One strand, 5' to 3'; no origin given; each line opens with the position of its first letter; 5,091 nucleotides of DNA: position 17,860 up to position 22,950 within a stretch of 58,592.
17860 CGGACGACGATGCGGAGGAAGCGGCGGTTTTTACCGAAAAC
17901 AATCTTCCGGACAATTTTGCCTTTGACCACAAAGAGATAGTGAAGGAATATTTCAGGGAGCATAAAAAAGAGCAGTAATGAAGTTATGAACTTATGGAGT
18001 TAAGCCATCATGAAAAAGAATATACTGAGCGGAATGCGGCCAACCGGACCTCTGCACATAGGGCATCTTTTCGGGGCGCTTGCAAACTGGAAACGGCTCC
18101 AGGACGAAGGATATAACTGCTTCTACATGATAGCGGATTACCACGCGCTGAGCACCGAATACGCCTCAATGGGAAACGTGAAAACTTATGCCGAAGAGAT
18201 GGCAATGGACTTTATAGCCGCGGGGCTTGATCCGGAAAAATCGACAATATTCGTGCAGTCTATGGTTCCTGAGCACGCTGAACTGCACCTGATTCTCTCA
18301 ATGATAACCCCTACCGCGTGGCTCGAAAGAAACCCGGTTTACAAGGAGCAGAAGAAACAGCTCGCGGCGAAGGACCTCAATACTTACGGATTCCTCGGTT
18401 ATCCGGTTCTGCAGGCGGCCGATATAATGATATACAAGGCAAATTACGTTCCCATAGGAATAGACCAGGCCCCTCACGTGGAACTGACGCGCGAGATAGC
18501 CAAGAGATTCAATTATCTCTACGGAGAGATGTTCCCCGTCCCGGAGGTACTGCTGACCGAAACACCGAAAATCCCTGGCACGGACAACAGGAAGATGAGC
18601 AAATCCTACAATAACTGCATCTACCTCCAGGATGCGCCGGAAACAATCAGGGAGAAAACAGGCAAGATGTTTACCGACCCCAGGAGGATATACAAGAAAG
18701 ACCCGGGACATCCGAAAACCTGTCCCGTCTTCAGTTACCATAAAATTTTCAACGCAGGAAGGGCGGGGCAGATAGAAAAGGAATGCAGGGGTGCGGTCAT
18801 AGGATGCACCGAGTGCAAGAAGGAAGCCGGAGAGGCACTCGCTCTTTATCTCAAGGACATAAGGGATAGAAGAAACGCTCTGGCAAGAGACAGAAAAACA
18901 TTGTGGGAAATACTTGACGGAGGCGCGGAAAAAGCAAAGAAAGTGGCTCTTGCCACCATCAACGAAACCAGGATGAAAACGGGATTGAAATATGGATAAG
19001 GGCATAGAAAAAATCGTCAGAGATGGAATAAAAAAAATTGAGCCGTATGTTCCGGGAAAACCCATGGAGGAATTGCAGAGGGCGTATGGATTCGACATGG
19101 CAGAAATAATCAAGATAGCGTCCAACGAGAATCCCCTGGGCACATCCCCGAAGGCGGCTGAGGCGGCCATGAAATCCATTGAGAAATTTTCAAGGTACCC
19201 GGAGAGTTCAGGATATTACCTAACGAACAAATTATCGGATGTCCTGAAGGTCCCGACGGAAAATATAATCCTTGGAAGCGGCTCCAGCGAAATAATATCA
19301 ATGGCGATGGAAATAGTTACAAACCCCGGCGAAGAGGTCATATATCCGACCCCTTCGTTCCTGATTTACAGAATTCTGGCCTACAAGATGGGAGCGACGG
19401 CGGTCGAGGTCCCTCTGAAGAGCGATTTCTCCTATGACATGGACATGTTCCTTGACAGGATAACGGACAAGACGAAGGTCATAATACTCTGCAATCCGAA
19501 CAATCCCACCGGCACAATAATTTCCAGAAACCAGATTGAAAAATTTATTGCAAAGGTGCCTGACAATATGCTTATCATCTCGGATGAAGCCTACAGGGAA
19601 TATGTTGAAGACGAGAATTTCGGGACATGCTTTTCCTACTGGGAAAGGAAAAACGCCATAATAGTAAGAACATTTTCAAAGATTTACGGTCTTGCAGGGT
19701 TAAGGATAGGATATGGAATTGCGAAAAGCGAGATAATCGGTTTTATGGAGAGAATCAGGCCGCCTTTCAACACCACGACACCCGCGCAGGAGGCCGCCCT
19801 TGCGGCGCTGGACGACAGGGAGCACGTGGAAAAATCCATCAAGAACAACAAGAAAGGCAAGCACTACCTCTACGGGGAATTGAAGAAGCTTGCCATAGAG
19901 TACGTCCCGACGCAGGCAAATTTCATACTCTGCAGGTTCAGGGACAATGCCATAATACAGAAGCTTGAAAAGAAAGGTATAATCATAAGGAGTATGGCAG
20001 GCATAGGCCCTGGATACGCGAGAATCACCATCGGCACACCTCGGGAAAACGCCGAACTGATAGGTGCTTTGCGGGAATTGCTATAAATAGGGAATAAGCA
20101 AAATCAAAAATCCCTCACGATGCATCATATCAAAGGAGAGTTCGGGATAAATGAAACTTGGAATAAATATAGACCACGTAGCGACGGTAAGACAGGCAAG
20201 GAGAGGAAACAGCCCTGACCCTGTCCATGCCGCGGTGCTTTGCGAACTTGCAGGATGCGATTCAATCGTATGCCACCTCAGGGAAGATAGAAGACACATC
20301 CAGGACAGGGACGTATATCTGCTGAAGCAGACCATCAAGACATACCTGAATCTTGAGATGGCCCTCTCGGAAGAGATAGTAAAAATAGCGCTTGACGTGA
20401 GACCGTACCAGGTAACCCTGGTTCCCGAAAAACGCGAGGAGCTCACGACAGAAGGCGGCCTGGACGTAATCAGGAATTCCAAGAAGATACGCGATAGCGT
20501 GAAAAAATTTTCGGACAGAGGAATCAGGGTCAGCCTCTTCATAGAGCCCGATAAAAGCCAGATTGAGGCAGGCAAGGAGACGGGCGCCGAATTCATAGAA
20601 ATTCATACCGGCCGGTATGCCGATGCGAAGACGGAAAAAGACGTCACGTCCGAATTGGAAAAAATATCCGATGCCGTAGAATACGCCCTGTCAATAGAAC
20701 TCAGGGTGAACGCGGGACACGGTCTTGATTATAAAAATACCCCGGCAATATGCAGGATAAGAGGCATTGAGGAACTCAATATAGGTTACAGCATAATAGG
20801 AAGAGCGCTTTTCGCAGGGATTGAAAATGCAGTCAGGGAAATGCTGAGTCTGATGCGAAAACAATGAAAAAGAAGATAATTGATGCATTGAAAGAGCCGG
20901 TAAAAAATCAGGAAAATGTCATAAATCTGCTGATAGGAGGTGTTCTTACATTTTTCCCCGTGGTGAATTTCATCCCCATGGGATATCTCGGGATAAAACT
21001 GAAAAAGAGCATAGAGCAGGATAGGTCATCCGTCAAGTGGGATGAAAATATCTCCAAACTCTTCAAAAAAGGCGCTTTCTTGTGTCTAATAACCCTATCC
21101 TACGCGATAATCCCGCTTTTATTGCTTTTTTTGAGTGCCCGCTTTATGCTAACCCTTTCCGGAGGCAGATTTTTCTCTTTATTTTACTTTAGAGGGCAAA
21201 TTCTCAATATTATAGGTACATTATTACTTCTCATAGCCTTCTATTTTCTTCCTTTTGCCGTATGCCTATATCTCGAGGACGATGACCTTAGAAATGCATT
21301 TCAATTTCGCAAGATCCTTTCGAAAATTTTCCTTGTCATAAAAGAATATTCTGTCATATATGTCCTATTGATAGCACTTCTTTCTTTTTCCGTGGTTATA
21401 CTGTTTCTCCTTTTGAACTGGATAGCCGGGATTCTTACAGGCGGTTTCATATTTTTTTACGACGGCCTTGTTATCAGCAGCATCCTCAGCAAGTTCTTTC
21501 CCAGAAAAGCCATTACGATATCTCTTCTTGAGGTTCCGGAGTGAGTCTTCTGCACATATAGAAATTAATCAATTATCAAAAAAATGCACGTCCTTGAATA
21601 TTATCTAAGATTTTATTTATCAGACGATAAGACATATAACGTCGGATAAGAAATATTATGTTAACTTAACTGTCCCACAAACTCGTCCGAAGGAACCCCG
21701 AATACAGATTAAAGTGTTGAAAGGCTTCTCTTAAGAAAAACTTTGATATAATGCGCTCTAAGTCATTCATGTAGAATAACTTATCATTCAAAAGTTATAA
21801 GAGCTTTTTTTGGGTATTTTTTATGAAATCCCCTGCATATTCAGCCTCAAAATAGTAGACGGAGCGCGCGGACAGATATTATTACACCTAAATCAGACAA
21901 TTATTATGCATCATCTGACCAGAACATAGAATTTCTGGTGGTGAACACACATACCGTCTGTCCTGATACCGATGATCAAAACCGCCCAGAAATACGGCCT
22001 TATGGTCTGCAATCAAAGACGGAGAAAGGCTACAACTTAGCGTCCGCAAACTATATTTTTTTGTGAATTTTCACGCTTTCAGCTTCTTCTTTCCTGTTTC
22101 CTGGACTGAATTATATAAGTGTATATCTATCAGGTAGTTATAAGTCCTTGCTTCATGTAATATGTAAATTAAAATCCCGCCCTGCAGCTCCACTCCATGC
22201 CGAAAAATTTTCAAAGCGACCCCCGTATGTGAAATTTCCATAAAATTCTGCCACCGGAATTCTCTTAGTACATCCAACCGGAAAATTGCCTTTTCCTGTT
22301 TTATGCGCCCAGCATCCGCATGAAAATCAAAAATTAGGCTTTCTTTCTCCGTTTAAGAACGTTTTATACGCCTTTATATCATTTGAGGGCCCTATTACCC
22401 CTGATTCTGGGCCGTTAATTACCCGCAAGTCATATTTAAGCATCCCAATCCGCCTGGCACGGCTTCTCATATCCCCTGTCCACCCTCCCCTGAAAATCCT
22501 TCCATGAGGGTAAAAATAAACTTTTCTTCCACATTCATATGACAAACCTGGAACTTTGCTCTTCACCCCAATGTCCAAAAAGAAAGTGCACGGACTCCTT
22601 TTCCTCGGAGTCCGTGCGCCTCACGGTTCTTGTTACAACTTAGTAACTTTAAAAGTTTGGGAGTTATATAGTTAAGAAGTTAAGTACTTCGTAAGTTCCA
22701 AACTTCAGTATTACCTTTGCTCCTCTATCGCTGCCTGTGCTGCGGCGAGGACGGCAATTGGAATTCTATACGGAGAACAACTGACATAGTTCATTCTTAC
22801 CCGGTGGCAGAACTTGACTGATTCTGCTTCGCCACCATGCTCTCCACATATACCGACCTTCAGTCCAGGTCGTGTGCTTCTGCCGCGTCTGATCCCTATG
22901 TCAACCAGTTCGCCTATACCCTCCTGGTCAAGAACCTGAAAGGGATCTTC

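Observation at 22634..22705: Nine A[C/G]TT boxes in perfect 8-bp register between the ppdK stop codon and its terminator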

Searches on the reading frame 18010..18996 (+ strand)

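Call 111: search_protein_families(library=pfam, proteins=[window:18010-18996:+], max_evalue=0.001)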
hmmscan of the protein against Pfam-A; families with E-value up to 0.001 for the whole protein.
window:18010-18996:+ (329 aa): 1 family
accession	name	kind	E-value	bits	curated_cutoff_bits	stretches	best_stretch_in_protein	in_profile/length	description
PF00579.31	tRNA-synt_1b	-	9e-67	225.9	21.1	1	5-279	8-289/292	tRNA synthetases class I (W and Y)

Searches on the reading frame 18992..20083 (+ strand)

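Call 8: search_protein_families(library=pfam, proteins=[window:18992-20083:+], max_evalue=0.01)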
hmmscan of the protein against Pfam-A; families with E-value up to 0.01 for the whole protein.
window:18992-20083:+ (364 aa): 4 families
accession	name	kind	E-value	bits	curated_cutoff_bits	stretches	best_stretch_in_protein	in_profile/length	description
PF00155.27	Aminotran_1_2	-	2.8e-62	211.4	19.7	1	38-360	2-361/361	Aminotransferase class I and II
PF00266.25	Aminotran_5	-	1.4e-08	34.6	21.5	1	79-198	50-175/371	Aminotransferase class-V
PF04864.19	Alliinase_C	-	0.0025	17.2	22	1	91-249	68-213/363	Allinase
PF01041.23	DegT_DnrJ_EryC1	-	0.0095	15.6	19.8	0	95-167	46-119/360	DegT/DnrJ/EryC1/StrS aminotransferase family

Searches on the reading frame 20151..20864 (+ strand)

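Call 8: search_protein_families(library=pfam, proteins=[window:20151-20864:+], max_evalue=0.01)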
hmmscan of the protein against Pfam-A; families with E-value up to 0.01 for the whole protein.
window:20151-20864:+ (238 aa): 1 family
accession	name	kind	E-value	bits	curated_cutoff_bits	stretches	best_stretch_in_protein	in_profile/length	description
PF03740.19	PdxJ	-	1.5e-100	335.6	24.5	1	2-235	1-234/234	Pyridoxal phosphate biosynthesis protein PdxJ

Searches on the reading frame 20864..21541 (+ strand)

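Call 8: search_protein_families(library=pfam, proteins=[window:20864-21541:+], max_evalue=0.01)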
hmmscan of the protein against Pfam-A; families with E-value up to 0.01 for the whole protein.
window:20864-21541:+ (226 aa): 1 family
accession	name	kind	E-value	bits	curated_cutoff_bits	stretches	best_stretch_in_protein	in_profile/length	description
PF13197.11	DUF4013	-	8e-18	65.3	26.9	1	28-183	2-166/168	Protein of unknown function (DUF4013)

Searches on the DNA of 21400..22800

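Call 86: search_rna_families(source=window, start=21400, end=22800, threshold=evalue, max_evalue=1)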
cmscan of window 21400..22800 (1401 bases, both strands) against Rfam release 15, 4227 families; matches with E-value up to 1: 0.
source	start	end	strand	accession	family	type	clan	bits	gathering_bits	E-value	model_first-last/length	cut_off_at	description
